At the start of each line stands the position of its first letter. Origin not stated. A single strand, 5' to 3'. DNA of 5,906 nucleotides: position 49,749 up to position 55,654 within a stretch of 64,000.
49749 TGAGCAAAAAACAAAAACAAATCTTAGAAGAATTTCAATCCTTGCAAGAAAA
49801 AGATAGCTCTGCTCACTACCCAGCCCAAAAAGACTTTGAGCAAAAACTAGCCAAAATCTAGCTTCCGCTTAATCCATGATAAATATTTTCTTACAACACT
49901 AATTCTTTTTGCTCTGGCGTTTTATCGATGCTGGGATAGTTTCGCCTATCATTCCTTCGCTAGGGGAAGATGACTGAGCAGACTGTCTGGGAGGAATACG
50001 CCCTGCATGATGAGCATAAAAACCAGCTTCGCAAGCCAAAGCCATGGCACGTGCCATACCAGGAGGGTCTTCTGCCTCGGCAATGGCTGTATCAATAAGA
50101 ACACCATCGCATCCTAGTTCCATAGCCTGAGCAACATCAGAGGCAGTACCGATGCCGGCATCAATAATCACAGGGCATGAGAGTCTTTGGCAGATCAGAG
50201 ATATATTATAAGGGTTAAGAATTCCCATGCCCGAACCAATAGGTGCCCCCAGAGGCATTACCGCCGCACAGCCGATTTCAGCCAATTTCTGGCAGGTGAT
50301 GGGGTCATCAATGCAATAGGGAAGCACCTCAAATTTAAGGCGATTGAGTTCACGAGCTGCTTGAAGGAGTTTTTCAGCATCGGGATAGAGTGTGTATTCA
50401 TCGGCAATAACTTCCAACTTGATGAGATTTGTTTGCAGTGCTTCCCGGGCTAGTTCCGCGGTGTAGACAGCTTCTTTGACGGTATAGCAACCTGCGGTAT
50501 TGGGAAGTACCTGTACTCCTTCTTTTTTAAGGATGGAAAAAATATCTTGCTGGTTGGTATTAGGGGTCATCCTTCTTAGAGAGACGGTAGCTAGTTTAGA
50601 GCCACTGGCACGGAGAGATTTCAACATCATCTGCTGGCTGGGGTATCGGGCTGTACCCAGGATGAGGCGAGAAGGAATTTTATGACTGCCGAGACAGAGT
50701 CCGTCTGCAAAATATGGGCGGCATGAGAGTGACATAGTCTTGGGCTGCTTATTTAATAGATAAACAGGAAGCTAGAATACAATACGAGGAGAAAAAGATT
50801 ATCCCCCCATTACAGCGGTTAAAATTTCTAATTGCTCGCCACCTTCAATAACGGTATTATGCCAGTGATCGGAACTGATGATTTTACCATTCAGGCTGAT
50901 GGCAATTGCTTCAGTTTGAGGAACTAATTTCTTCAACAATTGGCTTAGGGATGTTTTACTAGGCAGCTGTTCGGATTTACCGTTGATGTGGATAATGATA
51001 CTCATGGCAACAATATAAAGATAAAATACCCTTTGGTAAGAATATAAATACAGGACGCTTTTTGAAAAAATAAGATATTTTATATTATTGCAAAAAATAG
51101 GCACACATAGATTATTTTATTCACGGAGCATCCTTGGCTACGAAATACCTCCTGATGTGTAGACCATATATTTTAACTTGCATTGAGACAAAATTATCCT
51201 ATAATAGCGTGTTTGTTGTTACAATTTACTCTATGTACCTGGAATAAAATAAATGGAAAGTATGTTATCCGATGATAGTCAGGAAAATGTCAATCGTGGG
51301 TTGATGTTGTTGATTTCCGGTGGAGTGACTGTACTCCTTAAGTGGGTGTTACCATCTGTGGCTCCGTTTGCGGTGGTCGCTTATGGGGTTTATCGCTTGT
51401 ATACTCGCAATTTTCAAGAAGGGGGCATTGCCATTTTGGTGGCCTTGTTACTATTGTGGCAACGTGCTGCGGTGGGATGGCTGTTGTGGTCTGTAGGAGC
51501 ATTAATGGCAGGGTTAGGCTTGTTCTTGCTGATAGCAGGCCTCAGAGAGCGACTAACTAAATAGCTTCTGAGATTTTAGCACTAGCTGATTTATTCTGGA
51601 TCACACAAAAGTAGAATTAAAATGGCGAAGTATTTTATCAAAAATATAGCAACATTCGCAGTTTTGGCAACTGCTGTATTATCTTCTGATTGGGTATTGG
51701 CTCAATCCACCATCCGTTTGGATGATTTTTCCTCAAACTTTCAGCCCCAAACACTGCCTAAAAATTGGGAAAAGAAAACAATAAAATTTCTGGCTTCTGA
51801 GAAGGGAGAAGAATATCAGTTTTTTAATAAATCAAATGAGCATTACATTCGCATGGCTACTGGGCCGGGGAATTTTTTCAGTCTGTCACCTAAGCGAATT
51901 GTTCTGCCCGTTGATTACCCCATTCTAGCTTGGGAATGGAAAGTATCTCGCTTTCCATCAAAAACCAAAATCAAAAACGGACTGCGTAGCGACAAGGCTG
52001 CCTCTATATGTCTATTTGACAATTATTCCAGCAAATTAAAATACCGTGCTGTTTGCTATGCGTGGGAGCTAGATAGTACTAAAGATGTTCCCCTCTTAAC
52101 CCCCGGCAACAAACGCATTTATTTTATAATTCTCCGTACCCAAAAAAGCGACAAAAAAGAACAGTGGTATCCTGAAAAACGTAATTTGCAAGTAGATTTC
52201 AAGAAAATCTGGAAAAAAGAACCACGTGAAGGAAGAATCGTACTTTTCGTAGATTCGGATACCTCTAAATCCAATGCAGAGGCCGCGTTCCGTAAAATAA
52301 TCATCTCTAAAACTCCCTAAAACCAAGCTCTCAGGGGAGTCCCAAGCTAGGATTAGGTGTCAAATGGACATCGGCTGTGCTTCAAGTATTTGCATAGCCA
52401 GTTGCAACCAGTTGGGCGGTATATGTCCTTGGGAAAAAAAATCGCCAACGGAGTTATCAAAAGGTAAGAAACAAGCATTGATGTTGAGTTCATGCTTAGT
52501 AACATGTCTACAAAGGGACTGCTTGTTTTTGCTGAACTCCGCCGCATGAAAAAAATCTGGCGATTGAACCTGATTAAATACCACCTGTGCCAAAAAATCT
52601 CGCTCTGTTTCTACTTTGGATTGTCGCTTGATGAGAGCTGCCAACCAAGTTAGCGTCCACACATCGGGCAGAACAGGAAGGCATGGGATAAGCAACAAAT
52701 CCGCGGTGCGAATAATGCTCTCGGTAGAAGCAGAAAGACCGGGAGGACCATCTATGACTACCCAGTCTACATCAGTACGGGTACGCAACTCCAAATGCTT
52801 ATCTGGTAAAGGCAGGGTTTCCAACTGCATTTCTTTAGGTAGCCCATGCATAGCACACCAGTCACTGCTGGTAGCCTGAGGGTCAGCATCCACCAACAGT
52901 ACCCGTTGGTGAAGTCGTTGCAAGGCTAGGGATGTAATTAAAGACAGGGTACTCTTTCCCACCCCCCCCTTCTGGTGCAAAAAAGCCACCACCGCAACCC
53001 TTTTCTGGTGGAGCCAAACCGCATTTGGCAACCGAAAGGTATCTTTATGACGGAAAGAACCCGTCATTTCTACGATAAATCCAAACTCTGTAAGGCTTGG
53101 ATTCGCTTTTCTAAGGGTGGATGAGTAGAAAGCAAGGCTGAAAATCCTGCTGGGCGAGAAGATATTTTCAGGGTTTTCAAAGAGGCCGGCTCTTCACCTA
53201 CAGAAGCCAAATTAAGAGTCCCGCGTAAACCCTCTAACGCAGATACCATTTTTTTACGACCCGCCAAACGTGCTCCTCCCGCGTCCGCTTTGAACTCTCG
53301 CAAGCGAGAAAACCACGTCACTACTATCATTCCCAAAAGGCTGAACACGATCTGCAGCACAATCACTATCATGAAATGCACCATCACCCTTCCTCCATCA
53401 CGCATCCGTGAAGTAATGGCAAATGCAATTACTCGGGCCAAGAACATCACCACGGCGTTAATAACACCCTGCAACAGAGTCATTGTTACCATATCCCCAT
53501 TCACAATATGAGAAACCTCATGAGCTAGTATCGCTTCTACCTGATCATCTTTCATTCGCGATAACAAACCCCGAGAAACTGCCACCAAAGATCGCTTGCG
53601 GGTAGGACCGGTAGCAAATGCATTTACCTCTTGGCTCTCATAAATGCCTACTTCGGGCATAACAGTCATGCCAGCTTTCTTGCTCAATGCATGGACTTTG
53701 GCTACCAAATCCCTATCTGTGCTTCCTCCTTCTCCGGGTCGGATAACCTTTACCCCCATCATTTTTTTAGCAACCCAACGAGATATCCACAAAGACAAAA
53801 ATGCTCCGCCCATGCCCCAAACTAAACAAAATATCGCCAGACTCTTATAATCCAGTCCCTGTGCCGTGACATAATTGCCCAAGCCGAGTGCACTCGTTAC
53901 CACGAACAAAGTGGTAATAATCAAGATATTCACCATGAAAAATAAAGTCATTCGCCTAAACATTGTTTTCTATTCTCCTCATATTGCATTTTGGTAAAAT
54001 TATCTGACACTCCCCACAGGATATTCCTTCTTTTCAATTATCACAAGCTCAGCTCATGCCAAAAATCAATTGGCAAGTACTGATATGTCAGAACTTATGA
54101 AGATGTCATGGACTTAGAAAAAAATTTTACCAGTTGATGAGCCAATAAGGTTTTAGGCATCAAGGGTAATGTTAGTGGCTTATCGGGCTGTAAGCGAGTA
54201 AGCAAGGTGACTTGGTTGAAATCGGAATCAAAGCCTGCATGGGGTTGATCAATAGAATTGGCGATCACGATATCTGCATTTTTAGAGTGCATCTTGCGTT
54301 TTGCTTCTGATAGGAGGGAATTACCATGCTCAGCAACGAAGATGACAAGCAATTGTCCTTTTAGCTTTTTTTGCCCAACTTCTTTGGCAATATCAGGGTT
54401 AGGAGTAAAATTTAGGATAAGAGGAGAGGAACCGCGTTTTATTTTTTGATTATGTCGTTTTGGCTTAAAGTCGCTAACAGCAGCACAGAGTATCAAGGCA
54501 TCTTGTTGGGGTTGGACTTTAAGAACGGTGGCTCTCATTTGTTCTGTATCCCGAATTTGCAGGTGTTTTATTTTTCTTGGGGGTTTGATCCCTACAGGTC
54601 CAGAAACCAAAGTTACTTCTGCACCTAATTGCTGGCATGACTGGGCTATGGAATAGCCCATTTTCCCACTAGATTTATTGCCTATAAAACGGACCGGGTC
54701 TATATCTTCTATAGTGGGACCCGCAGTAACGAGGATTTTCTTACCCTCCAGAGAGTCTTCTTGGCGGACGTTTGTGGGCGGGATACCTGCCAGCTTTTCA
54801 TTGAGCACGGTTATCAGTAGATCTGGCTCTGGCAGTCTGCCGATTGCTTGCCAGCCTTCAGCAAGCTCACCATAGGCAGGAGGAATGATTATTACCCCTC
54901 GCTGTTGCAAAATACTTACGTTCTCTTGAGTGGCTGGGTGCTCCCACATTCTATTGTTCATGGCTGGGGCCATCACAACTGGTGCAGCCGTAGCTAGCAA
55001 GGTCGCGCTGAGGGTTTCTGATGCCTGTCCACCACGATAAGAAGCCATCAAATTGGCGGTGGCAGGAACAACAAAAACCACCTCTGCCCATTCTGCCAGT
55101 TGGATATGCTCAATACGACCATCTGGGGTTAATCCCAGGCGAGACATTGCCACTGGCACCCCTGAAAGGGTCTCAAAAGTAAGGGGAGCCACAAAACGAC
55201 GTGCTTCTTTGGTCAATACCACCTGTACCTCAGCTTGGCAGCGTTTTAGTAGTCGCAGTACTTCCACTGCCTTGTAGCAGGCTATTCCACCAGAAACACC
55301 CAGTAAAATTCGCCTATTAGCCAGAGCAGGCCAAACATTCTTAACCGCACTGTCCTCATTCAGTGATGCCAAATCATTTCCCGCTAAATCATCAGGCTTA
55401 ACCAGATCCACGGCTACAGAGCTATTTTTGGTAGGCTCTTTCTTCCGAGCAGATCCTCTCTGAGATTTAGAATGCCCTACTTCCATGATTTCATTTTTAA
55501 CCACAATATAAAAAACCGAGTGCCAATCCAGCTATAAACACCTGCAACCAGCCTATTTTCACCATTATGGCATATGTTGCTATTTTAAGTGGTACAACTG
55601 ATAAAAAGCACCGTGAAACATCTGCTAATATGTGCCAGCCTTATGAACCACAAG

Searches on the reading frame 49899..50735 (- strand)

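Call 38: search_protein_families(library=pfam, proteins=[window:49899-50735:-])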
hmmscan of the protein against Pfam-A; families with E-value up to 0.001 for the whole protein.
window:49899-50735:- (278 aa): 2 families
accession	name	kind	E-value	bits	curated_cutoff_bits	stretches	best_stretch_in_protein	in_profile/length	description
PF05690.20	ThiG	-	7.2e-100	333.8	23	1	15-258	2-247/247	Thiazole biosynthesis protein ThiG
PF00478.31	IMPDH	-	0.00093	18.7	25.6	0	177-228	198-249/345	IMP dehydrogenase / GMP reductase domain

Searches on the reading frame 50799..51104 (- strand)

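Call 38: search_protein_families(library=pfam, proteins=[window:50799-51104:-])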
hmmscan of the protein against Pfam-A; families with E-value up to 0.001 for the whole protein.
window:50799-51104:- (101 aa): 1 family
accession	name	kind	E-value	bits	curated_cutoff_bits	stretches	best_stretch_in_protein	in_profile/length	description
PF02597.26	ThiS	-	3.5e-10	40.7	22.5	1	40-101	3-76/76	ThiS family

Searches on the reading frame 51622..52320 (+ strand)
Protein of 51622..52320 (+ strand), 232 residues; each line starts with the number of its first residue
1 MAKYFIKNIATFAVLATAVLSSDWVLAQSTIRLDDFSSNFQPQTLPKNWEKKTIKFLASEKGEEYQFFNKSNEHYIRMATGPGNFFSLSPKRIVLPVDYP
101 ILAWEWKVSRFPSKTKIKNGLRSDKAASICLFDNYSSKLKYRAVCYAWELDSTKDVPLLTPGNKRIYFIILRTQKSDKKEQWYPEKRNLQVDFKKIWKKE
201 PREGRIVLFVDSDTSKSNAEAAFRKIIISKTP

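Call 38: search_protein_families(library=pfam, proteins=[window:51622-52320:+])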
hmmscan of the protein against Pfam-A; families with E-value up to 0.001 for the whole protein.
window:51622-52320:+ (232 aa): 1 family
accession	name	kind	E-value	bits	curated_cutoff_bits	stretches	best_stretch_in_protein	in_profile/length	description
PF11249.13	DUF3047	-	8.1e-20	71.6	27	1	48-226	2-197/198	Protein of unknown function (DUF3047)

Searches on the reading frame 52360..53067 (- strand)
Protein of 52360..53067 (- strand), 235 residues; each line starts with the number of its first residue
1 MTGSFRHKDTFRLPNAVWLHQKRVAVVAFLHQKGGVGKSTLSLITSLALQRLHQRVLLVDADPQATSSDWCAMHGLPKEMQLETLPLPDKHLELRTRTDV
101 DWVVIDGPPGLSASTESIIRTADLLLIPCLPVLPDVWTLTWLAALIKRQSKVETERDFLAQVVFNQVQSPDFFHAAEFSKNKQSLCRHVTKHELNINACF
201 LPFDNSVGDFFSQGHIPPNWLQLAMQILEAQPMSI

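Call 38: search_protein_families(library=pfam, proteins=[window:52360-53067:-])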
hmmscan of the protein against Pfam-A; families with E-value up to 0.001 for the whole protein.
window:52360-53067:- (235 aa): 7 families
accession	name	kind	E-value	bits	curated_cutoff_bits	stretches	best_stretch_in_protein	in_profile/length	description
PF13614.12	AAA_31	-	1.5e-18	67.8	27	2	26-70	3-47/177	AAA domain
PF01656.29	CbiA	-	8.3e-11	42.4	25.4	1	28-170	2-86/125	CobQ/CobB/MinD/ParA nucleotide binding domain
PF10609.15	ParA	-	3e-07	30.6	27.1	1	26-63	5-42/246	NUBPL iron-transfer P-loop NTPase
PF06564.18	CBP_BcsQ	-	3.6e-06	27.1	21.3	0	32-64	9-41/234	Cellulose biosynthesis protein BcsQ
PF00142.24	Fer4_NifH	-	4.6e-06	26.7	25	1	31-108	6-78/271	4Fe-4S iron sulfur cluster binding proteins, NifH/frxC family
PF02374.21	ArsA_ATPase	-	2.2e-05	24.3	24.3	1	29-69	5-45/305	Anion-transporting ATPase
PF09140.17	MipZ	-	0.00018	21.4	20.7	0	26-66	2-42/262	ATPase MipZ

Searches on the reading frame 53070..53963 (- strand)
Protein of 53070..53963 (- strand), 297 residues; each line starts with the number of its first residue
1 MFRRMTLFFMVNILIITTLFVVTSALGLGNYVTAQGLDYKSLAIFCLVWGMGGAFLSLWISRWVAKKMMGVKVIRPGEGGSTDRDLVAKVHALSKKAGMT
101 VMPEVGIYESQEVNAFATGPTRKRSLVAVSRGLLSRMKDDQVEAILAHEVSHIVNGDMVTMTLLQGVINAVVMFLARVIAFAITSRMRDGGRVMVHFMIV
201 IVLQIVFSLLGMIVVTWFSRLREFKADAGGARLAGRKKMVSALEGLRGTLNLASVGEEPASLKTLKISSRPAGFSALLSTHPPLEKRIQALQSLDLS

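Call 38: search_protein_families(library=pfam, proteins=[window:53070-53963:-])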
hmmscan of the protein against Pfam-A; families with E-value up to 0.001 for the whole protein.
window:53070-53963:- (297 aa): 2 families
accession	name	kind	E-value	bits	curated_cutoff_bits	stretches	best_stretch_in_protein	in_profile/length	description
PF01435.24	Peptidase_M48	-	6.4e-39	134.1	20.3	1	82-293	3-184/186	Peptidase family M48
PF05569.17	Peptidase_M56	-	0.0002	21.1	31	1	45-166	102-217/296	BlaR1 peptidase M56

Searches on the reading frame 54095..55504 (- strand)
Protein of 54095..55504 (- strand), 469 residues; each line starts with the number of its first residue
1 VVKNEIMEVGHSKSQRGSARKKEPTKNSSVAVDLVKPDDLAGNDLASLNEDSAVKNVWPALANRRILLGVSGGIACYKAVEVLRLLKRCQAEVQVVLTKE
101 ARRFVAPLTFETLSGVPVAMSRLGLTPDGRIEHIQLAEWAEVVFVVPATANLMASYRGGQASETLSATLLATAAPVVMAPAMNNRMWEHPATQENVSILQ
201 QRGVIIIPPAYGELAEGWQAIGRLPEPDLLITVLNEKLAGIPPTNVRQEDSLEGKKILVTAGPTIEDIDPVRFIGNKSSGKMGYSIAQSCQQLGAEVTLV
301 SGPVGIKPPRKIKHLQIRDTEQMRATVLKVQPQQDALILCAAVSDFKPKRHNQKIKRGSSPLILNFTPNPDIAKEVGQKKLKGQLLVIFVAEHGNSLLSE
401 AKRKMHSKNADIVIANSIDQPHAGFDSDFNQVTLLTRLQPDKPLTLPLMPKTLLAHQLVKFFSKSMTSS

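Call 38: search_protein_families(library=pfam, proteins=[window:54095-55504:-])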
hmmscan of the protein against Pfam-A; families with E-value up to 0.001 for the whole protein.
window:54095-55504:- (469 aa): 2 families
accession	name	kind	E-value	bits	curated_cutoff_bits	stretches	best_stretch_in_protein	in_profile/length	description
PF04127.22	DFP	-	3.9e-63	213.1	22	1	252-435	1-186/186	DNA/pantothenate metabolism flavoprotein C-terminal domain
PF02441.25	Flavoprotein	-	2.1e-28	99.4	22.7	1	65-212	2-146/162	Flavoprotein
